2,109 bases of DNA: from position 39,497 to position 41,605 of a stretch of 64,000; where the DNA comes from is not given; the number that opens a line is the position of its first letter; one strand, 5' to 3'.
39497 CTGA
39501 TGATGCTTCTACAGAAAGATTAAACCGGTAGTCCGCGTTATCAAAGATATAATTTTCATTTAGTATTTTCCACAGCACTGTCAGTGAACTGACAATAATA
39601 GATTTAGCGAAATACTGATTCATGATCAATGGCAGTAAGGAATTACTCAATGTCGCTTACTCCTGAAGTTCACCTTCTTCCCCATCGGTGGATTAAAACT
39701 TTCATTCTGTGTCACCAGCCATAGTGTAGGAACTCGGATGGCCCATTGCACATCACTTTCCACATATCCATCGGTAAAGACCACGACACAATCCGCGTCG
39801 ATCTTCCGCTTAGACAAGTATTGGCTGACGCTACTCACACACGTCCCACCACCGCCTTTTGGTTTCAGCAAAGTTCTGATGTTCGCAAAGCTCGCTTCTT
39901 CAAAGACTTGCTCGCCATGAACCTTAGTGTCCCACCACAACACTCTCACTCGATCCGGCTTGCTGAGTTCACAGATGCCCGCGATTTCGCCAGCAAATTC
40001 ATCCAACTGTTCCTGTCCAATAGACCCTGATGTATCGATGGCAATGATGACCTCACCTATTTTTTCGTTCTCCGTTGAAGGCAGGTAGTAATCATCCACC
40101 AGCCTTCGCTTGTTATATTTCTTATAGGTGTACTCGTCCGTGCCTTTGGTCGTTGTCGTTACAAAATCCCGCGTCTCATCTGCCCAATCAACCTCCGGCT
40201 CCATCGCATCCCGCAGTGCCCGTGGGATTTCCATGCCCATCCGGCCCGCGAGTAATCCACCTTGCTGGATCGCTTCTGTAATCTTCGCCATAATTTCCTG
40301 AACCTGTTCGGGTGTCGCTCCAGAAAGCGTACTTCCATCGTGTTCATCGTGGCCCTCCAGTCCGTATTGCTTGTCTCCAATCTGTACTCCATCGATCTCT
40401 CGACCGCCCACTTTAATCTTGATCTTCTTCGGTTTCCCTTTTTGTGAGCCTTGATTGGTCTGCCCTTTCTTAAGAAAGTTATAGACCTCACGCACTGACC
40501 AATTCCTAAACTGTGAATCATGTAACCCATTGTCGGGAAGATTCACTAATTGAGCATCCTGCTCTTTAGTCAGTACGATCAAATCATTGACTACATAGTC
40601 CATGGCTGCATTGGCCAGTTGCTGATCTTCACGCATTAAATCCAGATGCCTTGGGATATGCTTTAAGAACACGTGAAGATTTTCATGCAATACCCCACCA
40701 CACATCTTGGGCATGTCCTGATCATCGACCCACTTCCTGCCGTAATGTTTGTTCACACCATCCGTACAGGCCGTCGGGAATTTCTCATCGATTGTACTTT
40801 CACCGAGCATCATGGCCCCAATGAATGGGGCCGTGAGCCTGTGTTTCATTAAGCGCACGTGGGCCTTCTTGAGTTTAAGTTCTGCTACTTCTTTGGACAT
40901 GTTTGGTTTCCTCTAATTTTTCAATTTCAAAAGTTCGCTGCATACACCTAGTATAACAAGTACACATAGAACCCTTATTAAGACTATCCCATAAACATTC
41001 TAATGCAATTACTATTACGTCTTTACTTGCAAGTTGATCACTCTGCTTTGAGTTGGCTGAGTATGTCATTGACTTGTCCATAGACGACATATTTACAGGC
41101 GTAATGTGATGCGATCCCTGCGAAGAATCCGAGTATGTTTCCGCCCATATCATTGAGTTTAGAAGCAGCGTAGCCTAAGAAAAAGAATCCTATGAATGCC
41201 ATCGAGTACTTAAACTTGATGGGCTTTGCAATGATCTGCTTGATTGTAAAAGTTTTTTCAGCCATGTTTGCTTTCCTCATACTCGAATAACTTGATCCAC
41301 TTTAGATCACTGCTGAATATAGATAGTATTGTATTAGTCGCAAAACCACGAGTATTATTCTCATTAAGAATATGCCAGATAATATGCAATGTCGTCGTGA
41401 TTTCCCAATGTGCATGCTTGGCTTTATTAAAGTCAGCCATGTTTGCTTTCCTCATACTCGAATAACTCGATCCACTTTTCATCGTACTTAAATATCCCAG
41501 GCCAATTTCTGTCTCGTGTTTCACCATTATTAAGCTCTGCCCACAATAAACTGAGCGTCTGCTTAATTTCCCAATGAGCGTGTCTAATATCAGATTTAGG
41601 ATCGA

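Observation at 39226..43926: At least 11 small tandem paralogs sharing a '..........' helix, wrapped around a vWA gene next to a MoxR ATPase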

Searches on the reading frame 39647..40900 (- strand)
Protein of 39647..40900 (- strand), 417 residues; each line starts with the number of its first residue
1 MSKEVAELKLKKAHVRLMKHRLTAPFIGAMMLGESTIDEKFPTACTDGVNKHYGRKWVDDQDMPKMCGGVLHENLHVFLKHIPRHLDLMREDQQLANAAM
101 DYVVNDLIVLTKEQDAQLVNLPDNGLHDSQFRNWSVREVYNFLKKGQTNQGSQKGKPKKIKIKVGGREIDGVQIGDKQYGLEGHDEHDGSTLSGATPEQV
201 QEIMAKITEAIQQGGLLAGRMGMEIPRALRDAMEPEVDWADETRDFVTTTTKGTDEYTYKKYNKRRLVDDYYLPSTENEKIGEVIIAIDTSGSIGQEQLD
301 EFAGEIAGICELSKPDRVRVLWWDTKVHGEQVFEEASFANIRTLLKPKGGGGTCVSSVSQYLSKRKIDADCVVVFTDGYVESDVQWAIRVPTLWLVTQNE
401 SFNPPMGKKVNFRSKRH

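Call 5: search_protein_families(library=pfam, proteins=[window:39647-40900:-], max_evalue=0.01)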
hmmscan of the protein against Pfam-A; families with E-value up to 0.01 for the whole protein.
window:39647-40900:- (417 aa): 3 families
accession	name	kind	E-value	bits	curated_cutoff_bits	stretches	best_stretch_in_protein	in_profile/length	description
PF13203.12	DUF2201_N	-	1.2e-23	84.6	23.2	1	9-276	5-270/271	Putative metallopeptidase domain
PF09967.15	DUF2201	-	1.6e-19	70.7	26.4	1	284-411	1-121/123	VWA-like domain (DUF2201)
PF13519.12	VWA_2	-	0.0011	20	27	1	284-378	1-106/107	von Willebrand factor type A domain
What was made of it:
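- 39647..40900 (-): DUF2201 protein: N-terminal zincin-like domain (HENLH) plus C-terminal vWA domain (DTSGS MIDAS motif). PF13203 at 1e-23 and PF09967 at 2e-19, both above the gathering score (call 5).
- On DUF2201 zincin+vWA protein (for 39647-40900): 84.6 and 70.7 bits against cut-offs of 23.2 and 26.4 (call 5).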

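Call 8: search_dna_similar(query=window:39647-40900:-, collection=phages, mode=protein, max_rows=30)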
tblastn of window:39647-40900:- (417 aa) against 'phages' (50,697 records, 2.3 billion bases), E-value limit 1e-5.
Records with a match: 728; places in all: 728; records where one place covers at least 80% of the query: 406.
Best place of each record, by identity: <60% 728.
By first word of the organism name: Escherichia 214; Pseudomonas 107; Vibrio 96; Klebsiella 69; Erwinia 34; Salmonella 33; Pectobacterium 21; Achromobacter 17; Campylobacter 16; Cronobacter 11; and 36 more.
By host as written in the record: - 109; Escherichia coli 75; Pseudomonas aeruginosa 42; Klebsiella pneumoniae 31; Pseudomonas aeruginosa PAO1 16; Campylobacter jejuni 15; Escherichia coli K-12 14; Pseudomonas aeruginosa ATCC 27853 12; and 198 more.
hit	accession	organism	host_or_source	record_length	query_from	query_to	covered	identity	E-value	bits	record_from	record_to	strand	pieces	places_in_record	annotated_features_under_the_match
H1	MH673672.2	Thermus phage phiFa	Thermus thermophilus HB27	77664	7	410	97%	29.2%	1e-24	112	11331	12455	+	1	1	hypothetical protein (x2)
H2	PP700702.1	Erwinia phage MIF8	Erwinia sp. TAC1.XII.93.8 (de Vries et ...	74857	1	413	99%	27.8%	5e-30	129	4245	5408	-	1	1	hypothetical protein (x2)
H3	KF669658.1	Acinetobacter phage Presley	Acinetobacter baumannii M2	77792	3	412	98%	26.4%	2e-28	124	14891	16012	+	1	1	hypothetical protein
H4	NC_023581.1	Acinetobacter phage Presley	Acinetobacter baumannii M2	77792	3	412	98%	26.4%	2e-28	124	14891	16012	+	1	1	HNH endonuclease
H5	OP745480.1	Vibrio phage vB_VhaP_PG11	Vibrio hangzhouensis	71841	9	415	98%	26.6%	7e-26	116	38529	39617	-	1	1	metallopeptidase domain protein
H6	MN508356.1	Acinetobacter phage VB_ApiP_XC38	Acinetobacter pittii ABC38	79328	10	414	97%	26.5%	1e-27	121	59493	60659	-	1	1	hypothetical protein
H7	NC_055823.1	Acinetobacter phage VB_ApiP_XC38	Acinetobacter pittii ABC38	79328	10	414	97%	26.5%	1e-27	121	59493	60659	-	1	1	HNH endonuclease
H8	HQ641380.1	Enterobacter phage EcP1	Enterobacter cloacae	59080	6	411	97%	26.4%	5e-24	110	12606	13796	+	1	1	hypothetical protein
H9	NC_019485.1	Enterobacter phage EcP1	Enterobacter cloacae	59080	6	411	97%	26.4%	5e-24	110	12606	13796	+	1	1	HNH endonuclease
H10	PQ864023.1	Enterobacter phage vB_Ecl_SABI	Enterobacter cloacae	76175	26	412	93%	26.9%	4e-29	126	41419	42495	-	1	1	hypothetical protein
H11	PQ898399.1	Enterobacter phage SonariX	Enterobacter cloacae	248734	26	412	93%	26.9%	4e-29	126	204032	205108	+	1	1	hypothetical protein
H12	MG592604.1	Vibrio phage 1.238.B._10N.261.52.F10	Vibrio breoganii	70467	10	405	95%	26.1%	8e-22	103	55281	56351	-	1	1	putative metallopeptidase domain protein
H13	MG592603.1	Vibrio phage 1.238.A._10N.261.52.F10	Vibrio breoganii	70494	10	405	95%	26.1%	8e-22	103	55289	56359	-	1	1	putative metallopeptidase domain protein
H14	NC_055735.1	Vibrio phage 1.238.A._10N.261.52.F10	Vibrio breoganii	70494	10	405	95%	26.1%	8e-22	103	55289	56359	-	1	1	HNH endonuclease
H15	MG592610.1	Vibrio phage 1.245.O._10N.261.54.C7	Vibrio breoganii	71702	10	405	95%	26.1%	8e-22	103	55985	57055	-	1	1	putative metallopeptidase domain protein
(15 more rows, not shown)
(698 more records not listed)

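Call 9: search_protein_families(library=phrogs, proteins=[window:39647-40900:-], max_evalue=0.001)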
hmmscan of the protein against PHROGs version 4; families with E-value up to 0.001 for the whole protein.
window:39647-40900:- (417 aa): 2 families
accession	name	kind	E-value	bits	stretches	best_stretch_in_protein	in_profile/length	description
phrog_1314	-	DNA, RNA and nucleotide metabolism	8.4e-82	276.3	1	4-414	9-392/394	HNH endonuclease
phrog_30358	-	unknown function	7.8e-13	49.8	1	214-411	8-198/204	-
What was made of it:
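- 39647..40900 (-): PHROG 1314 (call 9).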

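Call 18: find_related_loci(query=window:39647-40900:-, collection=viral_contigs, flank=6000)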
Query window:39647-40900:- (417 aa) in viral_contigs; peptide patterns used: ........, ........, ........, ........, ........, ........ (x = any residue, [..] = any of these).
102 stretches matched a pattern; 101 encode a relative of the query (tblastn E <= 1e-3); the best 80 are kept; 80 distinct loci.
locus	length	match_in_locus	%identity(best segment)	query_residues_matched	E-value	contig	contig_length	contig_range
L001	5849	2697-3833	52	7-407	7e-136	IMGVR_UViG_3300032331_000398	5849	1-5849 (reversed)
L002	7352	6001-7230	51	6-412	2e-134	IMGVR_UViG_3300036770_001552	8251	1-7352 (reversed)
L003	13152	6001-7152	50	7-410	3e-132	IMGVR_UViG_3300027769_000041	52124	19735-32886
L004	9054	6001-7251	48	8-410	7e-131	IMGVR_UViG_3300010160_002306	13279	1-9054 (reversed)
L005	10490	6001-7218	50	10-410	2e-130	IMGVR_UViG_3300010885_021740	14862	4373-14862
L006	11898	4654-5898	48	1-412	2e-129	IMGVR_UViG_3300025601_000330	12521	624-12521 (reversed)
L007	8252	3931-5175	48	1-412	7e-129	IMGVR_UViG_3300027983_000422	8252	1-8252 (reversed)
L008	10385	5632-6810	48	6-414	4e-128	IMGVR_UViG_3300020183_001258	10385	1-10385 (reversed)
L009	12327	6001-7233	49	7-412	7e-128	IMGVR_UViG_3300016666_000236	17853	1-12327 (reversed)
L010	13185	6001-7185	51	7-415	2e-127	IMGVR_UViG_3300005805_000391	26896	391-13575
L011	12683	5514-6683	48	7-416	3e-127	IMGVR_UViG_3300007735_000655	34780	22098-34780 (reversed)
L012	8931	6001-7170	48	7-416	4e-127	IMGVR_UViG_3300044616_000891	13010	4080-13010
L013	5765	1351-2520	48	7-416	2e-127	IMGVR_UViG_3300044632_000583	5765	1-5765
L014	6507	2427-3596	48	7-416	1e-126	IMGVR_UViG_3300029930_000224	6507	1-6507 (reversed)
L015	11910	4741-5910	49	7-410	4e-126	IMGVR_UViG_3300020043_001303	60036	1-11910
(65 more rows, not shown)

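Call 53: search_protein_families(library=ncbifam, proteins=[window:39647-40900:-], max_evalue=1)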
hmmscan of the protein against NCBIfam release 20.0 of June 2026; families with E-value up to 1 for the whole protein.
window:39647-40900:- (417 aa): 3 families
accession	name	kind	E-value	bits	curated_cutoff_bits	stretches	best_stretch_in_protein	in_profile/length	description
TIGR03945.1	PLP_SbnA_fam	equivalog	0.025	13.7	349.95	1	284-377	195-289/304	2,3-diaminopropionate biosynthesis protein SbnA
NF002571.1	PRK02220.1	equivalog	0.047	13.6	55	1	192-213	9-30/61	2-hydroxymuconate tautomerase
NF033480.1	bifunc_MprF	equivalog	0.13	10.5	600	1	86-121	732-767/841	bifunctional lysylphosphatidylglycerol flippase/synthetase MprF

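Call 55: get_annotated_region(hit=H5, flank=4000)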
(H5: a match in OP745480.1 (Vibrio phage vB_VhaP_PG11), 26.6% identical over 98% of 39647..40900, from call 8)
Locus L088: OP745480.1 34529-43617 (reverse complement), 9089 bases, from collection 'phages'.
description: Vibrio phage vB_VhaP_PG11, complete genome.
organism: Vibrio phage vB_VhaP_PG11 (NCBI taxid 2996149)
taxonomy: Viruses; Duplodnaviria; Heunggongvirae; Uroviricota; Caudoviricetes; Schitoviridae
host: Vibrio hangzhouensis; source: seawater; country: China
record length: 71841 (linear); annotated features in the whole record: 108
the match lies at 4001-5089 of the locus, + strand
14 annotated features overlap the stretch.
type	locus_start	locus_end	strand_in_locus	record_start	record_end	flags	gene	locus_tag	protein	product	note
CDS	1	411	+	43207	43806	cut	-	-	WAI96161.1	hypothetical protein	-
CDS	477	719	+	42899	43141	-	-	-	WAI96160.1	homeodomain-like protein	-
CDS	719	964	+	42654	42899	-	-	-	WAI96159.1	hypothetical protein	-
CDS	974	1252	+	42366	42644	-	-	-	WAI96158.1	hypothetical protein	-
CDS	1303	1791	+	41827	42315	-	-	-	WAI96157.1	hypothetical protein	-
CDS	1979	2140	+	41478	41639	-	-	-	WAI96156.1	hypothetical protein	-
CDS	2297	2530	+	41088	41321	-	-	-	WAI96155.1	hypothetical protein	-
CDS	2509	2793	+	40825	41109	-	-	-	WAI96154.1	hypothetical protein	-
CDS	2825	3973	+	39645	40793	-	-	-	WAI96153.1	AAA family ATPase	-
CDS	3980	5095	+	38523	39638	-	-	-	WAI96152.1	metallopeptidase domain protein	-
CDS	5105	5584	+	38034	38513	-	-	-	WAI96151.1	hypothetical protein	-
CDS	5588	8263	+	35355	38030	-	-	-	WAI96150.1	DNA-directed DNA polymerase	-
CDS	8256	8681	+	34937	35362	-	-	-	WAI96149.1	DNA binding protein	-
CDS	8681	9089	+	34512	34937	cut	-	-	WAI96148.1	hypothetical protein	-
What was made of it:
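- Closest known: The AAA ATPase / DUF2201 module of N4-like. Same: Same two families in the same order (calls 8, 9, 55).
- Adjacency of the pair in an N4-like phage: call 55.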

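Call 60: find_related_loci(query=window:39647-40900:-, collection=genome_contigs, flank=6000)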
Query window:39647-40900:- (417 aa) in genome_contigs; peptide patterns used: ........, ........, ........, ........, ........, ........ (x = any residue, [..] = any of these).
32 stretches matched a pattern; 1 encode a relative of the query (tblastn E <= 1e-3); 1 distinct loci.
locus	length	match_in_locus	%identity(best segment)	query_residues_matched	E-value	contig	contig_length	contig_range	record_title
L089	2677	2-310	60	307-410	2e-39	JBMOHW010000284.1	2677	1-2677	MAG: Terrimicrobiaceae bacterium isolate Deming_bin.375 contig158212, whole genome shotgun sequence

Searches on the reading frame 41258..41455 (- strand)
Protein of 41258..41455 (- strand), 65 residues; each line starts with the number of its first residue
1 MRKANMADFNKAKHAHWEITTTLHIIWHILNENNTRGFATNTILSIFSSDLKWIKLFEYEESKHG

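Call 12: search_protein_families(library=phrogs, proteins=[window:41258-41455:-], max_evalue=1)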
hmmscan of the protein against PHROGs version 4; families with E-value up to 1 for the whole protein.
window:41258-41455:- (65 aa): 1 family
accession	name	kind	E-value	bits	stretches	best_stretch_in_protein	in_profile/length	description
phrog_11954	-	unknown function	0.031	15.2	1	1-53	78-128/173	-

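Call 13: search_protein_families(library=pfam, proteins=[window:41258-41455:-], max_evalue=1)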
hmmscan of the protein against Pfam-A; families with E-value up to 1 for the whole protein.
window:41258-41455:- (65 aa): 0 families
